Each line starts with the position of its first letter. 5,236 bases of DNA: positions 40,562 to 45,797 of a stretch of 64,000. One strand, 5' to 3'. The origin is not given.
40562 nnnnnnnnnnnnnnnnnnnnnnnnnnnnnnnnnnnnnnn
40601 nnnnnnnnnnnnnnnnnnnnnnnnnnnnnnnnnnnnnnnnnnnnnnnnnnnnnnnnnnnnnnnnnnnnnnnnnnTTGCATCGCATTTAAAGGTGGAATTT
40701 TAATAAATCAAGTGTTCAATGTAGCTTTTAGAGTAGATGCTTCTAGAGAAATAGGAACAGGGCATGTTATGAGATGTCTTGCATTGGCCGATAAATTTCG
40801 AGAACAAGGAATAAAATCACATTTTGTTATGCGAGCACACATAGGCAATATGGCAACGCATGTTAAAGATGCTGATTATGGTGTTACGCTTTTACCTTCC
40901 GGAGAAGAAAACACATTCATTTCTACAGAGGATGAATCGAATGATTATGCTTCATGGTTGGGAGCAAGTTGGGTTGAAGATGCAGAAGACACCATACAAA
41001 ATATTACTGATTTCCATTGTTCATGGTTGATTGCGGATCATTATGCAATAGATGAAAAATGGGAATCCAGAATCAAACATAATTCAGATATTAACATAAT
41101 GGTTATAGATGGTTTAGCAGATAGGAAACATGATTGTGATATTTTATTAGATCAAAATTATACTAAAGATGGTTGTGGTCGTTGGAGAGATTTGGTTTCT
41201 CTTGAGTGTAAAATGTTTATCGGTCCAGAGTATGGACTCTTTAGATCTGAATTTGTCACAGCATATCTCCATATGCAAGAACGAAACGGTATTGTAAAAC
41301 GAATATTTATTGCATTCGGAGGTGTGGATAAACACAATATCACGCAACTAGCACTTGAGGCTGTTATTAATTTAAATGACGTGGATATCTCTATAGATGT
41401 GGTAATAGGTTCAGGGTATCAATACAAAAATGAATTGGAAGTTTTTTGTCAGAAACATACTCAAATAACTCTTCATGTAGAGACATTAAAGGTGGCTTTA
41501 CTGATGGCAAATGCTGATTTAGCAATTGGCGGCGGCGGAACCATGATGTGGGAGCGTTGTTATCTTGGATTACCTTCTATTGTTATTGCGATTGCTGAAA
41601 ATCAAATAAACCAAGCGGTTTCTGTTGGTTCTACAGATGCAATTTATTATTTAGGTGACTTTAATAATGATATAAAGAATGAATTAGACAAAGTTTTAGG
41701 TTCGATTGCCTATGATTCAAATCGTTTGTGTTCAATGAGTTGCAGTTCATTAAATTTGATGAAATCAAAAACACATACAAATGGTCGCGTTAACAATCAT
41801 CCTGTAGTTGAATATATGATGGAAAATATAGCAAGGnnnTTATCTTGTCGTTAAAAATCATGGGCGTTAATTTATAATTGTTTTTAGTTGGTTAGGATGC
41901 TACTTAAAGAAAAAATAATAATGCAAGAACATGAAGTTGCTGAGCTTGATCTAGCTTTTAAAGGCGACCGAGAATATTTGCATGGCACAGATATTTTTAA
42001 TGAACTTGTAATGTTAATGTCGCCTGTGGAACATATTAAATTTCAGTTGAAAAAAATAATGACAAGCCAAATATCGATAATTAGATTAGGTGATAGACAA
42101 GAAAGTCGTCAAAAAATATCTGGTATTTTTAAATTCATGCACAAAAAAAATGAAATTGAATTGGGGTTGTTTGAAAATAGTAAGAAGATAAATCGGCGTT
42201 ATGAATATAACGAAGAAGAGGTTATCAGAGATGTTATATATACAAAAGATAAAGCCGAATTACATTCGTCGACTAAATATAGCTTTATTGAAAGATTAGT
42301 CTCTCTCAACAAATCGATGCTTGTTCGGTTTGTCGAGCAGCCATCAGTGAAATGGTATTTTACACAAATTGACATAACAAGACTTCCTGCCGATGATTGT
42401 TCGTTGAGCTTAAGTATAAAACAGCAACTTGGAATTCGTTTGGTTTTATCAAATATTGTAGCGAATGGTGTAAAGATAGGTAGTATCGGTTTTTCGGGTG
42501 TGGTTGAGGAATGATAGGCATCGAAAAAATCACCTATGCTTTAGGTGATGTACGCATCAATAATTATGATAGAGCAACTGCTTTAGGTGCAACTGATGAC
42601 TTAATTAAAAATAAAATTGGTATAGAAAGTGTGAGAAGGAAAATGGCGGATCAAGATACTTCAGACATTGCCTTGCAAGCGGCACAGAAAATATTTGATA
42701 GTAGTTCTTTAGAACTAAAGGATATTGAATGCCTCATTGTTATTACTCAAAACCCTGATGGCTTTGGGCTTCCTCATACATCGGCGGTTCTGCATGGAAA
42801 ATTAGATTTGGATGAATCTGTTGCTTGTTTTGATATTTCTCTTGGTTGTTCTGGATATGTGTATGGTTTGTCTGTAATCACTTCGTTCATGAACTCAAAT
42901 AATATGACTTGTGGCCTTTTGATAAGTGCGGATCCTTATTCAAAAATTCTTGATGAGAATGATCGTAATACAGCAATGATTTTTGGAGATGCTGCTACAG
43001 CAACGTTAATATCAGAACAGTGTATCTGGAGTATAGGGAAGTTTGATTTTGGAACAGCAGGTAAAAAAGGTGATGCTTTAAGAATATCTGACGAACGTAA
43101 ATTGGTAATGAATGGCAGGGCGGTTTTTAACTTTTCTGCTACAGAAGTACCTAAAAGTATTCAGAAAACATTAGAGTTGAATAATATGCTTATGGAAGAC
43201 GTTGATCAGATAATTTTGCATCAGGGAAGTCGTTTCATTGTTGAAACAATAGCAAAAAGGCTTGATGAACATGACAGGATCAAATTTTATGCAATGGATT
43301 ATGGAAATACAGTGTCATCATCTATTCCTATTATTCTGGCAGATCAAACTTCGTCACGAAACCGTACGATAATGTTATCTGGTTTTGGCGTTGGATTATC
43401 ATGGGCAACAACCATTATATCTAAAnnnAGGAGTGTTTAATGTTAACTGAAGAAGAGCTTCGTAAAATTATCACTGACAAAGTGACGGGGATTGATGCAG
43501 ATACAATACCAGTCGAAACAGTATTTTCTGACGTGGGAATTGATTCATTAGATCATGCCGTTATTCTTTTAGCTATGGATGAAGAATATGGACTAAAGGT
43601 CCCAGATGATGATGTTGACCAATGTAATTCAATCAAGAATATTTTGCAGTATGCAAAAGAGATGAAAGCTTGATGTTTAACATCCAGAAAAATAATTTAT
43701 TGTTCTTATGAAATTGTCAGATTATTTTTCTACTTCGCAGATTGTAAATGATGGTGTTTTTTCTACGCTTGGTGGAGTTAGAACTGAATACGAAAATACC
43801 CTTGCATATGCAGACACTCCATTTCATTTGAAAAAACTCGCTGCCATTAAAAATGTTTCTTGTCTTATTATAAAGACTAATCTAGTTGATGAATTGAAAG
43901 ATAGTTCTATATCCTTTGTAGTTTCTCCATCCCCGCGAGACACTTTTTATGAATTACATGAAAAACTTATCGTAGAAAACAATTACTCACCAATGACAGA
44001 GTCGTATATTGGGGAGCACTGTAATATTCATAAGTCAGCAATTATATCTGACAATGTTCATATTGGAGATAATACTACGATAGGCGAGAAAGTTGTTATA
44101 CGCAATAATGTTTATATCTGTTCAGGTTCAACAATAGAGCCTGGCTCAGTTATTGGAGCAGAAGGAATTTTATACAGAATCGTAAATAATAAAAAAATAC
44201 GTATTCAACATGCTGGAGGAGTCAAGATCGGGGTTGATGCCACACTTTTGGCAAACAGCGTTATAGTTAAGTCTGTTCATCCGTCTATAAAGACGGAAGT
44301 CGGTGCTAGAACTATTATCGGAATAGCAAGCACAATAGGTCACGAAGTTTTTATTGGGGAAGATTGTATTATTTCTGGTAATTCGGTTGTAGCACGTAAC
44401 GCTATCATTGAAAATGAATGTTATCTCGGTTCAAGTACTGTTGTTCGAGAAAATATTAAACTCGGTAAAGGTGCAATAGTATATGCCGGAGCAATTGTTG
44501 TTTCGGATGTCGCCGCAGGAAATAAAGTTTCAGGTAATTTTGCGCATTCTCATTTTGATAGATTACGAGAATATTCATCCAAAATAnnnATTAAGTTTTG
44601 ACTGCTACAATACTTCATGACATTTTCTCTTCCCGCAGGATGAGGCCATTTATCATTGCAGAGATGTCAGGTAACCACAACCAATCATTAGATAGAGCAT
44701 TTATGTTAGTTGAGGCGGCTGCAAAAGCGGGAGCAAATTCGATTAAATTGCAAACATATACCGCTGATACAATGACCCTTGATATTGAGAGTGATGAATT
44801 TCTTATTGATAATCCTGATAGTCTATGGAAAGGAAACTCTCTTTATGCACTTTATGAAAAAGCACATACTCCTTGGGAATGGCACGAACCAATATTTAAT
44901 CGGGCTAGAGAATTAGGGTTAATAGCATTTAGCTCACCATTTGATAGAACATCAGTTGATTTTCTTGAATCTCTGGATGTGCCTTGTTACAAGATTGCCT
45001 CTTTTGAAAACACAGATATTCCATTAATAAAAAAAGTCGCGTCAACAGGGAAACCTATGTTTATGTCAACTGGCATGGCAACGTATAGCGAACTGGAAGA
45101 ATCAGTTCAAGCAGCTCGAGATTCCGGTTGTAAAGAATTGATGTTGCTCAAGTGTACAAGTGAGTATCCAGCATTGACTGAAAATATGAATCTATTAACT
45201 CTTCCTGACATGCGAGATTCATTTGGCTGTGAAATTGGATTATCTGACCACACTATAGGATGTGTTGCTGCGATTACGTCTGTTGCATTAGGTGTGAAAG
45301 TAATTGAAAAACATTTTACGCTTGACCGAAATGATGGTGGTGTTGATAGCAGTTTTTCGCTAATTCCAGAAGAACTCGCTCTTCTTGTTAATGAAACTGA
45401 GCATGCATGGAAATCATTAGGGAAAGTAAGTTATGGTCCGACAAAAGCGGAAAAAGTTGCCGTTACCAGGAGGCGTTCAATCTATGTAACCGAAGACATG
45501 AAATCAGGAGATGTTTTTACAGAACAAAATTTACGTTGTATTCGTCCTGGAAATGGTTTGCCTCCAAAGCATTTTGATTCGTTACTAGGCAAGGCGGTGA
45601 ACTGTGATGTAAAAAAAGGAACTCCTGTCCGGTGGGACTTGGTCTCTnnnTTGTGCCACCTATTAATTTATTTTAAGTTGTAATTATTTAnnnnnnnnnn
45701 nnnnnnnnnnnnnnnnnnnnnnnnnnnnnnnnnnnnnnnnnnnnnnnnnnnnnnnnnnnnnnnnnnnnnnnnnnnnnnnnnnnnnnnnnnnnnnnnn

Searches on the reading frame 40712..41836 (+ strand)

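Call 44: search_protein_families(library=pfam, proteins=[window:40712-41836:+], max_evalue=0.000001)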
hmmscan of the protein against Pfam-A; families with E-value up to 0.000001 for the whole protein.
window:40712-41836:+ (375 aa): 1 family
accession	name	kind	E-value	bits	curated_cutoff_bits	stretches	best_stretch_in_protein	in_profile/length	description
PF04101.22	Glyco_tran_28_C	-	2.1e-07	31.6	22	1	200-345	4-153/166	Glycosyltransferase family 28 C-terminal domain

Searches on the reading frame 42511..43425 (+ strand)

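Call 44: search_protein_families(library=pfam, proteins=[window:42511-43425:+], max_evalue=0.000001)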
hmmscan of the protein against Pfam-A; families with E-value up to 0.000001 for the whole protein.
window:42511-43425:+ (305 aa): 2 families
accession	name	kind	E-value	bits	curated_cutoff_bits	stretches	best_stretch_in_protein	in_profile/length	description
PF08545.16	ACP_syn_III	-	7.2e-21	74.3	24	1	107-184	1-80/80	3-Oxoacyl-[acyl-carrier-protein (ACP)] synthase III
PF08541.16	ACP_syn_III_C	-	3.8e-16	59.5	26.6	1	221-303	1-88/90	3-Oxoacyl-[acyl-carrier-protein (ACP)] synthase III C terminal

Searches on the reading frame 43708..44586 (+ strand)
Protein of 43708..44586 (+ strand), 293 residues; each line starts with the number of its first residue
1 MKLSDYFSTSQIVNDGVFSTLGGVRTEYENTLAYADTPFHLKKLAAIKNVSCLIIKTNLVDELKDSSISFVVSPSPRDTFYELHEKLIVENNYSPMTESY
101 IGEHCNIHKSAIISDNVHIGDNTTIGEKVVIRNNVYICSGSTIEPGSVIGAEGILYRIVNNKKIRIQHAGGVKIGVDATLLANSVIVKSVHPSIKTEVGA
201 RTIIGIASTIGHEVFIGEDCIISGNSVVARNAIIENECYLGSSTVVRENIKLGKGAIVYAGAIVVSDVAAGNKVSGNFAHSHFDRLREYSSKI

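Call 44: search_protein_families(library=pfam, proteins=[window:43708-44586:+], max_evalue=0.000001)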
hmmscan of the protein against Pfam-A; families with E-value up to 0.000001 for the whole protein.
window:43708-44586:+ (293 aa): 2 families
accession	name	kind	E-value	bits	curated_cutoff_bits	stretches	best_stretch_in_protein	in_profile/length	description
PF00132.30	Hexapep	-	9e-21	73.1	27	1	99-133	2-36/36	Bacterial transferase hexapeptide (six repeats)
PF25084.1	LbH_EIF2B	-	6.3e-15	55.5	54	2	94-152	34-96/105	EIF2B subunit epsilon LbH domain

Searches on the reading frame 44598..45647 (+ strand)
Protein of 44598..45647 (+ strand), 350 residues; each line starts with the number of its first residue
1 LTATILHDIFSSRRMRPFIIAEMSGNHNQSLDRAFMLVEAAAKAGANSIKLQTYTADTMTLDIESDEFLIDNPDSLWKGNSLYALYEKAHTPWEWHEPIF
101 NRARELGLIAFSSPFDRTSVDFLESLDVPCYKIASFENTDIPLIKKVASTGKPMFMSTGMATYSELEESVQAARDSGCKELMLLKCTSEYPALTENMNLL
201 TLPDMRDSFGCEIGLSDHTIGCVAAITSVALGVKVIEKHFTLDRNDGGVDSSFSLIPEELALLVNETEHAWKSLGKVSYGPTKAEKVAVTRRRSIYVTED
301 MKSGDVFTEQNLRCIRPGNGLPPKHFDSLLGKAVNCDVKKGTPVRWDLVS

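Call 44: search_protein_families(library=pfam, proteins=[window:44598-45647:+], max_evalue=0.000001)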
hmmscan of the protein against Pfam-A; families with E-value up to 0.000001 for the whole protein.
window:44598-45647:+ (350 aa): 2 families
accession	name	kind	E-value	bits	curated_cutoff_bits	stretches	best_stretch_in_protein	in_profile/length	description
PF03102.20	NeuB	-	1.8e-86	290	22.1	1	37-277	1-239/241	NeuB family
PF08666.17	SAF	-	5.5e-12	46.5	21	1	292-349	1-62/63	SAF domain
